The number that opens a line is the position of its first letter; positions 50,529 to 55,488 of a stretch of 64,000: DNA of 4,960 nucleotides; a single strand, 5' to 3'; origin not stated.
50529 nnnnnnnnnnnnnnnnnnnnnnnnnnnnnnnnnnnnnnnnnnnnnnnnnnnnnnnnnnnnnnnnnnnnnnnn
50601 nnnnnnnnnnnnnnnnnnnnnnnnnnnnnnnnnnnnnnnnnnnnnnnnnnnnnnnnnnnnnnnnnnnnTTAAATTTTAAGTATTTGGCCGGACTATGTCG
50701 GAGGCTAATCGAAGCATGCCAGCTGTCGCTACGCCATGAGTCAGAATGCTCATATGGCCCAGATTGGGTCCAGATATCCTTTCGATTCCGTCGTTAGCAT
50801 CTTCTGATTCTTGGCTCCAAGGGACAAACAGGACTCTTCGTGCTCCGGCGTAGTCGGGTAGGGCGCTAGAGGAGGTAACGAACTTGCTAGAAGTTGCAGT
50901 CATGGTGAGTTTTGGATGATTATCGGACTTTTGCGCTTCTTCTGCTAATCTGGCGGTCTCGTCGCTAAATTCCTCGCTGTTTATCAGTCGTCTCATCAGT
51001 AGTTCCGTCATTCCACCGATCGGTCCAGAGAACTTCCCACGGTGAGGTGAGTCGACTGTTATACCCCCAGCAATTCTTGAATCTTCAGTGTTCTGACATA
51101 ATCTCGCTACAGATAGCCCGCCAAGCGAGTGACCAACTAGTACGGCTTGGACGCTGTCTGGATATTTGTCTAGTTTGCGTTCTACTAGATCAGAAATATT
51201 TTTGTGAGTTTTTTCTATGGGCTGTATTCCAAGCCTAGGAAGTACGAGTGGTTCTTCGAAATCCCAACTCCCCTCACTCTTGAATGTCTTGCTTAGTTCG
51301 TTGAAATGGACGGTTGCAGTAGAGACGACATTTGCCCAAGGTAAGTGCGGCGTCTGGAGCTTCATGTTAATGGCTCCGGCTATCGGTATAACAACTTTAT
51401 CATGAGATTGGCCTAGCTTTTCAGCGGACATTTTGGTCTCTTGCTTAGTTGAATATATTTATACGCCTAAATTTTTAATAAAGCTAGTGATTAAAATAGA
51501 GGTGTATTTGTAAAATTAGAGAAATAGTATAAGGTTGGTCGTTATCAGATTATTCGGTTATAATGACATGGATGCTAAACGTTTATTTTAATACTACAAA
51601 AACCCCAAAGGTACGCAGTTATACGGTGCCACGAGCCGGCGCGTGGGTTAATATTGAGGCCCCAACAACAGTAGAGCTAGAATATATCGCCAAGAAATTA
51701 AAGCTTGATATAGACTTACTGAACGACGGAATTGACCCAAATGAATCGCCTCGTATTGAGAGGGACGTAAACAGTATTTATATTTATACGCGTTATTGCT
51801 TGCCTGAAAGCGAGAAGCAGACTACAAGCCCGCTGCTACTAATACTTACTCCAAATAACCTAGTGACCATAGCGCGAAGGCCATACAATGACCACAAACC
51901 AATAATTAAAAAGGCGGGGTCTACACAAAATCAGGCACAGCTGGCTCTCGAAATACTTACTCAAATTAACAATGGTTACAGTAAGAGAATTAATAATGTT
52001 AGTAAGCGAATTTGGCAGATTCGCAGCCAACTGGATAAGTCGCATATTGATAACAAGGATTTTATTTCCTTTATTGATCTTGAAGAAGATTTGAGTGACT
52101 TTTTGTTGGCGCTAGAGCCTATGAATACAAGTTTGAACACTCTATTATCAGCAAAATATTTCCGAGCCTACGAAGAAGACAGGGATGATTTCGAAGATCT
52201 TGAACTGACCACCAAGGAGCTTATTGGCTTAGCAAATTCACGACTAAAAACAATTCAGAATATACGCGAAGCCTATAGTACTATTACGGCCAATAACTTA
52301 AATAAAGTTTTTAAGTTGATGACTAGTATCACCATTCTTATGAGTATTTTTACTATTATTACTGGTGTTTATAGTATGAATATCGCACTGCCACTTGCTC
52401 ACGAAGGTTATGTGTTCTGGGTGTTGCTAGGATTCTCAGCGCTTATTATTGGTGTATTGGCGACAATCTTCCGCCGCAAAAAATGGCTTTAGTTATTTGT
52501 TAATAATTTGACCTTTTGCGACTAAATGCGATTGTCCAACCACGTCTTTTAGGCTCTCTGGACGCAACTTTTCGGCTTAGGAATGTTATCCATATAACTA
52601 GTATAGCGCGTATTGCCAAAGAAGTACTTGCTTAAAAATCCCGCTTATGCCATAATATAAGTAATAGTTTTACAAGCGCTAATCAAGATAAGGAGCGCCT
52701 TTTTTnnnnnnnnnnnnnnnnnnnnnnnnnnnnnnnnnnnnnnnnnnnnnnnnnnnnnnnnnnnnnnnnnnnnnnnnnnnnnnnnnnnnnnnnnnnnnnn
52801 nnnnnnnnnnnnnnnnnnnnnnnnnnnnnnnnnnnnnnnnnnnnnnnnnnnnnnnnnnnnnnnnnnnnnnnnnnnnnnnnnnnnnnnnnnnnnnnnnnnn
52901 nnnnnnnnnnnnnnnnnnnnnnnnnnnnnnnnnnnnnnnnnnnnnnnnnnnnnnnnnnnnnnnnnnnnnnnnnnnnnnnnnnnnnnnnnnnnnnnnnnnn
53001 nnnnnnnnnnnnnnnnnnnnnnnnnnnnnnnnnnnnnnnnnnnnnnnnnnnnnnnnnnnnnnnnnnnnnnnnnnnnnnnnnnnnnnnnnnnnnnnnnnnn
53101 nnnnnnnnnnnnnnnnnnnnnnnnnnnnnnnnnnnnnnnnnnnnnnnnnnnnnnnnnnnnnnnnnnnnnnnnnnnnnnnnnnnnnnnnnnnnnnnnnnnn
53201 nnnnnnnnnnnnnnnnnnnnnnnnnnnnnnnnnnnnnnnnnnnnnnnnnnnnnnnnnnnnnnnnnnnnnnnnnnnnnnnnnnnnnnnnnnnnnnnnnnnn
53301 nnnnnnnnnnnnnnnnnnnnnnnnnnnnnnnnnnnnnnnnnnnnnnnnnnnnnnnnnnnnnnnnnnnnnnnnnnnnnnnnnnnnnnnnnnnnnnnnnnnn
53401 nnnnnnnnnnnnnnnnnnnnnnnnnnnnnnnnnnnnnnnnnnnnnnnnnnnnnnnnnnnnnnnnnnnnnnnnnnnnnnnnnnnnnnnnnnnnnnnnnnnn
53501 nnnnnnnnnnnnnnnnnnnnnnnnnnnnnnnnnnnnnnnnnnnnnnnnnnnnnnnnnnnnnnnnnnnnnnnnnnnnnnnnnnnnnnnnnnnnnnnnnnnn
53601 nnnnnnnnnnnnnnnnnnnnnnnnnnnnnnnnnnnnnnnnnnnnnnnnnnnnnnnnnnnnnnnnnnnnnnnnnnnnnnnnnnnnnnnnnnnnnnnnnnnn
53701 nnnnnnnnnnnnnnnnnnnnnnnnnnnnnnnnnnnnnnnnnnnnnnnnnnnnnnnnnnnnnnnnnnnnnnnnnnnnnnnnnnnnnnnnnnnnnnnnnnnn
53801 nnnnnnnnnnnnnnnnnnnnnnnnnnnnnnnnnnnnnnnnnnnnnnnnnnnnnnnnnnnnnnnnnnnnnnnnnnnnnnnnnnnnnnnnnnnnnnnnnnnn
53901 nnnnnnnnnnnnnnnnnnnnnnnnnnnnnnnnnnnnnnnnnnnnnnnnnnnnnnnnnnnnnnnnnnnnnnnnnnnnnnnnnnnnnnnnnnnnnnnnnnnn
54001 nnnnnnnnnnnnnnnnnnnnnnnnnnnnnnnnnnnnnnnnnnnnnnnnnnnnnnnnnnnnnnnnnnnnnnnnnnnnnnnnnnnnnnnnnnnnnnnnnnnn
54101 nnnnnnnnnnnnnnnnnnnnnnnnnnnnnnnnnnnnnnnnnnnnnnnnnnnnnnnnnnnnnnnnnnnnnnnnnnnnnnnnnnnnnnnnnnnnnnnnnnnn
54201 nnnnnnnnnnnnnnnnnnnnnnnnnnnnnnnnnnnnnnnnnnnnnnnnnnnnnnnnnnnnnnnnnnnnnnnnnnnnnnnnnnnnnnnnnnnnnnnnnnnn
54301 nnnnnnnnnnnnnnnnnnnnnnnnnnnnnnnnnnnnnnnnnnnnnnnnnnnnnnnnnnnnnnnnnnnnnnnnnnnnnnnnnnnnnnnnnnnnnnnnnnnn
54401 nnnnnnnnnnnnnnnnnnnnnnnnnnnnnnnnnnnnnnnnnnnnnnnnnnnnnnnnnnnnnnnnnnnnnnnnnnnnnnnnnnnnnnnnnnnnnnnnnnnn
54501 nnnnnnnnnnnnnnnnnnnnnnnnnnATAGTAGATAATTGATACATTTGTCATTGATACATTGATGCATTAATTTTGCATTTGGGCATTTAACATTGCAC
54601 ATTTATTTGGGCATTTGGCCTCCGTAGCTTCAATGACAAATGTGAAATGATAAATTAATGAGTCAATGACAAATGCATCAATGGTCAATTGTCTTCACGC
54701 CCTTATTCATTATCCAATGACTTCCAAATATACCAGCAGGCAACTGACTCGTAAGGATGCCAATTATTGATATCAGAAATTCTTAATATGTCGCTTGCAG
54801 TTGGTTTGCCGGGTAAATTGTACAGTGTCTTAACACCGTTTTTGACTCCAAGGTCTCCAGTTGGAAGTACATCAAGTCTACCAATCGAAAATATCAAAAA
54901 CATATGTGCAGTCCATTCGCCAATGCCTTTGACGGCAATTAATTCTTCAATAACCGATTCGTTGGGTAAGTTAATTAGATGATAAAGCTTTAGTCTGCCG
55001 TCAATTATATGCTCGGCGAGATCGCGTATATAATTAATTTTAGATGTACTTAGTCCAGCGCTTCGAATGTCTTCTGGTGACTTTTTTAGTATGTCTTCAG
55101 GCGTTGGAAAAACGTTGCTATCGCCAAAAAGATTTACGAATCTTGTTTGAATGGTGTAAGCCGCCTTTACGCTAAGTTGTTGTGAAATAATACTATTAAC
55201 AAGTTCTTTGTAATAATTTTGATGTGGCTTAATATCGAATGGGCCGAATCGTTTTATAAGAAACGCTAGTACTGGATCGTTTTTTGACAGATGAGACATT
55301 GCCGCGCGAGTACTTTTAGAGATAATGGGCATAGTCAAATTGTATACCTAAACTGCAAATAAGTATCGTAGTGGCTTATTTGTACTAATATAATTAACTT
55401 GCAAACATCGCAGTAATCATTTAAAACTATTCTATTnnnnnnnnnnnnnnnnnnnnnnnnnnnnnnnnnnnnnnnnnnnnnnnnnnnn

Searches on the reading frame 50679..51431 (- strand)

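Call 87: search_protein_families(library=pfam, proteins=[window:50679-51431:-], max_evalue=0.01)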
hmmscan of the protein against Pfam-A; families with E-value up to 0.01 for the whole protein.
window:50679-51431:- (251 aa): 5 families
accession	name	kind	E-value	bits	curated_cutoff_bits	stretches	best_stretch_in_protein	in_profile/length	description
PF12697.13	Abhydrolase_6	-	0.00015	22.9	26.3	1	87-201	58-169/217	Alpha/beta hydrolase family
PF00561.26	Abhydrolase_1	-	0.00046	20.4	25.8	1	87-155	63-123/245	alpha/beta hydrolase fold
PF07819.20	PGAP1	-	0.0011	19.2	24.3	1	80-131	73-130/233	PGAP1-like alpha/beta domain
PF12146.15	Hydrolase_4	-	0.0019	17.9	27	1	68-126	51-107/239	Serine aminopeptidase, S33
PF01764.32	Lipase_3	-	0.0047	17.3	22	1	74-109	44-77/140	Lipase (class 3)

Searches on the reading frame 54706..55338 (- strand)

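Call 87: search_protein_families(library=pfam, proteins=[window:54706-55338:-], max_evalue=0.01)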
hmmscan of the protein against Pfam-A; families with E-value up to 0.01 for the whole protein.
window:54706-55338:- (211 aa): 1 family
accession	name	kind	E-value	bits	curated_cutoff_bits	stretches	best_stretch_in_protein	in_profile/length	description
PF00730.31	HhH-GPD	-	2.9e-21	76.3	26.2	1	47-186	1-100/108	HhH-GPD superfamily base excision DNA repair protein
